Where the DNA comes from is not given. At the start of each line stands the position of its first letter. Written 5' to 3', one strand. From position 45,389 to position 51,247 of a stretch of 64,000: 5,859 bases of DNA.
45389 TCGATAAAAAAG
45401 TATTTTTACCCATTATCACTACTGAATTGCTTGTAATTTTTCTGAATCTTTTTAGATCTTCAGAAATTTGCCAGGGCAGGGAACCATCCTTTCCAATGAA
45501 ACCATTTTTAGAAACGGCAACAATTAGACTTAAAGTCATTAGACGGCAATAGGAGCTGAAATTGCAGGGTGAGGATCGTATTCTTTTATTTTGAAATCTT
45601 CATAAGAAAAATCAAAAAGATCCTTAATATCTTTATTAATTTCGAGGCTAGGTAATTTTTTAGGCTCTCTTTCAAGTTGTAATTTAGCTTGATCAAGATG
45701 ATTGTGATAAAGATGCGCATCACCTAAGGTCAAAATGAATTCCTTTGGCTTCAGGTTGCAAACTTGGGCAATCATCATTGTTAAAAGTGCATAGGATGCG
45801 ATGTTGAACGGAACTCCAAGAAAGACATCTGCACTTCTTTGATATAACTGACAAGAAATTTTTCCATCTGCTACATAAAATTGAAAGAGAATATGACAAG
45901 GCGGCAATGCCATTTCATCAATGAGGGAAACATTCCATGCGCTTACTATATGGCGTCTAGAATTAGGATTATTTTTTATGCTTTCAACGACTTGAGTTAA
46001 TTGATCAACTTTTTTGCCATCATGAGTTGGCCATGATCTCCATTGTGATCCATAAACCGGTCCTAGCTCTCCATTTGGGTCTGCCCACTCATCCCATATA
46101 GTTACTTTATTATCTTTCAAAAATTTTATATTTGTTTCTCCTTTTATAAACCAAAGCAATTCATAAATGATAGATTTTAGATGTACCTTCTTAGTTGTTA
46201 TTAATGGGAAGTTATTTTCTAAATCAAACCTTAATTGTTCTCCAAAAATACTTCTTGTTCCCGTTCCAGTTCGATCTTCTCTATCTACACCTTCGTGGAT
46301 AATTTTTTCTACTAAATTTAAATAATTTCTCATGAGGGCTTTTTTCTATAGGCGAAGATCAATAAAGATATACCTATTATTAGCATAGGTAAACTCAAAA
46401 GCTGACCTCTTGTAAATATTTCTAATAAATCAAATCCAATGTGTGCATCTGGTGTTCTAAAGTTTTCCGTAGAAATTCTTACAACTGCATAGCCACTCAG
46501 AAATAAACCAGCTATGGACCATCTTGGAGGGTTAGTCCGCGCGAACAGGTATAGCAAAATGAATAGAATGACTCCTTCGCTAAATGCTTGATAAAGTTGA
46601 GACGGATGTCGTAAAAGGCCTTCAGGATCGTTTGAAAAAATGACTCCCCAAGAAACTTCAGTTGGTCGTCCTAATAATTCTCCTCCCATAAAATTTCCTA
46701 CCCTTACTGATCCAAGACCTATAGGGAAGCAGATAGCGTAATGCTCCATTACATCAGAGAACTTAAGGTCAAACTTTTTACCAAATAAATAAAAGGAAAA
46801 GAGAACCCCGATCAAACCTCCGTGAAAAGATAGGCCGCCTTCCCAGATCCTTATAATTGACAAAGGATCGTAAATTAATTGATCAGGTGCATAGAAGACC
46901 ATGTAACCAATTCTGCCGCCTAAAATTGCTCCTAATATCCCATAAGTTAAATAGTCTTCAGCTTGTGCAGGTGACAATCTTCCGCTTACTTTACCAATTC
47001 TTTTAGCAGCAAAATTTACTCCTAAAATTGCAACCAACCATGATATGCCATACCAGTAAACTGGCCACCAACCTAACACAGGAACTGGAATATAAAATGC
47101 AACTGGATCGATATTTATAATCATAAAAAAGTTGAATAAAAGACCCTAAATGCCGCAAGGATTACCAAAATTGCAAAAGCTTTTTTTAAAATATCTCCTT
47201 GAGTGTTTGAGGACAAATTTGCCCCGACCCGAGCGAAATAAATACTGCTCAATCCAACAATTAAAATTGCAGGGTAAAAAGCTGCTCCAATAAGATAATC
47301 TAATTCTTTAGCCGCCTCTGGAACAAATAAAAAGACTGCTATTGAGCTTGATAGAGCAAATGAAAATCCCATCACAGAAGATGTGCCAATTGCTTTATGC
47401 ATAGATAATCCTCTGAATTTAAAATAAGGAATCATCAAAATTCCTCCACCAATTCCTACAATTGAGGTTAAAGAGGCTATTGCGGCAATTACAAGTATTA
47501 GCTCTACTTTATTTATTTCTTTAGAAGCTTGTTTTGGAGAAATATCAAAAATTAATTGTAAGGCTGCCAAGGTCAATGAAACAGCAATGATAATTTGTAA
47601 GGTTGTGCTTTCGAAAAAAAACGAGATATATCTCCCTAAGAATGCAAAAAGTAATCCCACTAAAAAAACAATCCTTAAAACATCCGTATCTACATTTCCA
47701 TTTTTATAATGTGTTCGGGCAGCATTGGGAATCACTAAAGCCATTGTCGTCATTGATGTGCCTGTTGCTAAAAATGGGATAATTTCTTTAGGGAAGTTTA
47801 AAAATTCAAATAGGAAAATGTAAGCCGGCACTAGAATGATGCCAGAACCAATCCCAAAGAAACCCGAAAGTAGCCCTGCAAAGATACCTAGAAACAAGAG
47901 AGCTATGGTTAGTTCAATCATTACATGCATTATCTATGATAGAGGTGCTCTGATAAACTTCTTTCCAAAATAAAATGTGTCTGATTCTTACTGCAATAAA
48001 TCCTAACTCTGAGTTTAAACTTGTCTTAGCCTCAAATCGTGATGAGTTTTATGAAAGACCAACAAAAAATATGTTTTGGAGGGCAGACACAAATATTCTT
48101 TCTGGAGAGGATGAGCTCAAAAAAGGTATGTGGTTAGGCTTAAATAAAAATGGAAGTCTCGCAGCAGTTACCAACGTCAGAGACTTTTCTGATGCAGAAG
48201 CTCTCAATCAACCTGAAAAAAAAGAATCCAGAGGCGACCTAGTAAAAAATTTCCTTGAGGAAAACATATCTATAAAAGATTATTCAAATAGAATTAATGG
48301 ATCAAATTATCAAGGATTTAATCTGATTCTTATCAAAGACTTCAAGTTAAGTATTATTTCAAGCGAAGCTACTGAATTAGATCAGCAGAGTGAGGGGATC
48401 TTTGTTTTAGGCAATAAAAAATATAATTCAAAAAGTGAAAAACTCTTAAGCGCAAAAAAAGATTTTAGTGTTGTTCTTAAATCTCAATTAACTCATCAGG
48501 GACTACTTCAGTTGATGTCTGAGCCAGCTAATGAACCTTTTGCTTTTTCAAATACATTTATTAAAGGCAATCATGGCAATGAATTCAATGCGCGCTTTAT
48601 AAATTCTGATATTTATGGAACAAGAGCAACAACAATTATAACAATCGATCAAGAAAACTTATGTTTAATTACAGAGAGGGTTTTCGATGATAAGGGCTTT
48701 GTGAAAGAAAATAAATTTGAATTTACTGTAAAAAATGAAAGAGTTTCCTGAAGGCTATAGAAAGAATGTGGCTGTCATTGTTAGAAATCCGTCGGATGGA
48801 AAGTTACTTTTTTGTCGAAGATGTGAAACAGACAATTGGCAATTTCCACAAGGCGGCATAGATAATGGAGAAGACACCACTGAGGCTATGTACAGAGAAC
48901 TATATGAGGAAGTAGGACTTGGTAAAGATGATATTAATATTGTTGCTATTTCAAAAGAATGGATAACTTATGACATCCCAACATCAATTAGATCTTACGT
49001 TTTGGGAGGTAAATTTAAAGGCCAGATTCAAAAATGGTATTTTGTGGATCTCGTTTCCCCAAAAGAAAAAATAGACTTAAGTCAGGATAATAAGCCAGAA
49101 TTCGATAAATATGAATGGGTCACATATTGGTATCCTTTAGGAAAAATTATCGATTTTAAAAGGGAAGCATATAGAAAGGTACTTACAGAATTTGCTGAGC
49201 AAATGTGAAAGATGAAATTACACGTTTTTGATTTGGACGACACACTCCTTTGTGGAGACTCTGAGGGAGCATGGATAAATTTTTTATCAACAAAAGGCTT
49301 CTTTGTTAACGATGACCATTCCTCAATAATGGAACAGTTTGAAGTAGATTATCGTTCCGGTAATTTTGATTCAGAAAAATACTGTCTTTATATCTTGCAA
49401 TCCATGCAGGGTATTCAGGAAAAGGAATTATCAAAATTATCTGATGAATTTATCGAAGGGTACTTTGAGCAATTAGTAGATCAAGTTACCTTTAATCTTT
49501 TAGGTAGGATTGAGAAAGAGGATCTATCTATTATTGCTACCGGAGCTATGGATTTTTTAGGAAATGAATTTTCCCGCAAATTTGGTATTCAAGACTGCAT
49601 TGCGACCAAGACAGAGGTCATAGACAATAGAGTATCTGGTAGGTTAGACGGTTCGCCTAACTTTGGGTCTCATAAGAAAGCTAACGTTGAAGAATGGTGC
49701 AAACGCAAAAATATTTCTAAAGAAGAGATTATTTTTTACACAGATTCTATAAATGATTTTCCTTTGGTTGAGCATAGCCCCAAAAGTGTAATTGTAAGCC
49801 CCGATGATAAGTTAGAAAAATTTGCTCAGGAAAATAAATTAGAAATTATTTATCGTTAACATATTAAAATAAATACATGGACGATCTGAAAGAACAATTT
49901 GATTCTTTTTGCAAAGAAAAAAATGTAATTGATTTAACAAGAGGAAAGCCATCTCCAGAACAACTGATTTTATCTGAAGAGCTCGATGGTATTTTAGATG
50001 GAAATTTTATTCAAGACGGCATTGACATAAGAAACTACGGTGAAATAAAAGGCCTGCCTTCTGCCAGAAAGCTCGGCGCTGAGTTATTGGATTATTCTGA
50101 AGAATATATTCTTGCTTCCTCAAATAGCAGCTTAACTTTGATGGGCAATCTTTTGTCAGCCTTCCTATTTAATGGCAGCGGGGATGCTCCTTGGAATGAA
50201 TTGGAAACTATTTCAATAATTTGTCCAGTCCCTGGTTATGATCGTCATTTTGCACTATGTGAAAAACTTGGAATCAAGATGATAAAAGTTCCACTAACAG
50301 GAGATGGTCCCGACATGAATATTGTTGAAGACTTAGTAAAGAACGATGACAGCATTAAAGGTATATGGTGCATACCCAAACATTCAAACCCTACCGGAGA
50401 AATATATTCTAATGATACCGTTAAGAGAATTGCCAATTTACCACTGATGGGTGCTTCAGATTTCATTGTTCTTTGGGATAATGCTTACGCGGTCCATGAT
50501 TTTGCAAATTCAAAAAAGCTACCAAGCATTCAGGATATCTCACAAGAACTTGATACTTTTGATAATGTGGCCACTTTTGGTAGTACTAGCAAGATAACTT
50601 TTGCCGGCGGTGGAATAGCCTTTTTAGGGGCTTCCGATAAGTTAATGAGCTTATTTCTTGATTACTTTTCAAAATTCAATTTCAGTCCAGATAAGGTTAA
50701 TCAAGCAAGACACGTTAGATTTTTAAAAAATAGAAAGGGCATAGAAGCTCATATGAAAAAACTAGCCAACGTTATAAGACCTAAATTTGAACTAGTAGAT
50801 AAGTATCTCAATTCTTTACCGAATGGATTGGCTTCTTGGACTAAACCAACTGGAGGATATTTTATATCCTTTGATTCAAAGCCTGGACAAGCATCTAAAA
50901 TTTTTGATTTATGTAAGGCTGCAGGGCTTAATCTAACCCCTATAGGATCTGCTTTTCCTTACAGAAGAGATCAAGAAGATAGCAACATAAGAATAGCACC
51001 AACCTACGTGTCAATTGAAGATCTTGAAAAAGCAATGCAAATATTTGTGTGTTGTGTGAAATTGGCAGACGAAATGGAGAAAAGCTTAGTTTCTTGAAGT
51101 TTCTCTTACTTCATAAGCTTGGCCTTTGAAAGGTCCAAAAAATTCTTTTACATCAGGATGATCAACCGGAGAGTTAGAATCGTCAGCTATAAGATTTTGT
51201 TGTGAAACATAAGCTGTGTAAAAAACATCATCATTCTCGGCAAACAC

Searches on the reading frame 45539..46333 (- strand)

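Call 33: search_protein_families(library=pfam, proteins=[window:45539-46333:-], max_evalue=0.001)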
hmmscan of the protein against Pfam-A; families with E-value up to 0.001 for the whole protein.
window:45539-46333:- (264 aa): 1 family
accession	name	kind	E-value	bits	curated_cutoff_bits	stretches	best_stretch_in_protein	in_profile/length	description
PF00303.24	Thymidylat_synt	-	2e-126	421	24.3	1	3-264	2-266/266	Thymidylate synthase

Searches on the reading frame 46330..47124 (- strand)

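Call 33: search_protein_families(library=pfam, proteins=[window:46330-47124:-], max_evalue=0.001)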
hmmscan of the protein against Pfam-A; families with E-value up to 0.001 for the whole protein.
window:46330-47124:- (264 aa): 1 family
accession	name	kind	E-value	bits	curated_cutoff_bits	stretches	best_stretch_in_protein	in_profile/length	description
PF01790.23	LGT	-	1.9e-58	198.1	24.9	1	18-256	7-239/240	Prolipoprotein diacylglyceryl transferase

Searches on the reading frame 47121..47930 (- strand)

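Call 33: search_protein_families(library=pfam, proteins=[window:47121-47930:-], max_evalue=0.001)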
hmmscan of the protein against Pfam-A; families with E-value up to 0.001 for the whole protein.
window:47121-47930:- (269 aa): 1 family
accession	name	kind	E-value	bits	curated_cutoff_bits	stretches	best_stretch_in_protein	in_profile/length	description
PF01925.25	TauE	-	1.1e-36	127.1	32.6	1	11-262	1-236/237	Sulfite exporter TauE/SafE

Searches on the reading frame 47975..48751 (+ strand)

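Call 33: search_protein_families(library=pfam, proteins=[window:47975-48751:+], max_evalue=0.001)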
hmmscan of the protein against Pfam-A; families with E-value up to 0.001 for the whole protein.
window:47975-48751:+ (258 aa): 1 family
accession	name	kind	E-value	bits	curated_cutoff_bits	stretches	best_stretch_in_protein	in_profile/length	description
PF05742.17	TANGO2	-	1.4e-51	176.6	22.6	1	1-238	1-256/257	Transport and Golgi organisation 2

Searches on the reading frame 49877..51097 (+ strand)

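Call 33: search_protein_families(library=pfam, proteins=[window:49877-51097:+], max_evalue=0.001)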
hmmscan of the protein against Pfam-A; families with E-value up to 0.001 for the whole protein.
window:49877-51097:+ (406 aa): 2 families
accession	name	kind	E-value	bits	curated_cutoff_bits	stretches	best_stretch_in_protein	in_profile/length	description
PF12897.13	Asp_aminotransf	-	7.5e-126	420.8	27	1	3-400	12-415/421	Aspartate amino-transferase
PF00155.27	Aminotran_1_2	-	1.8e-14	54.2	19.7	1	17-388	3-359/361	Aminotransferase class I and II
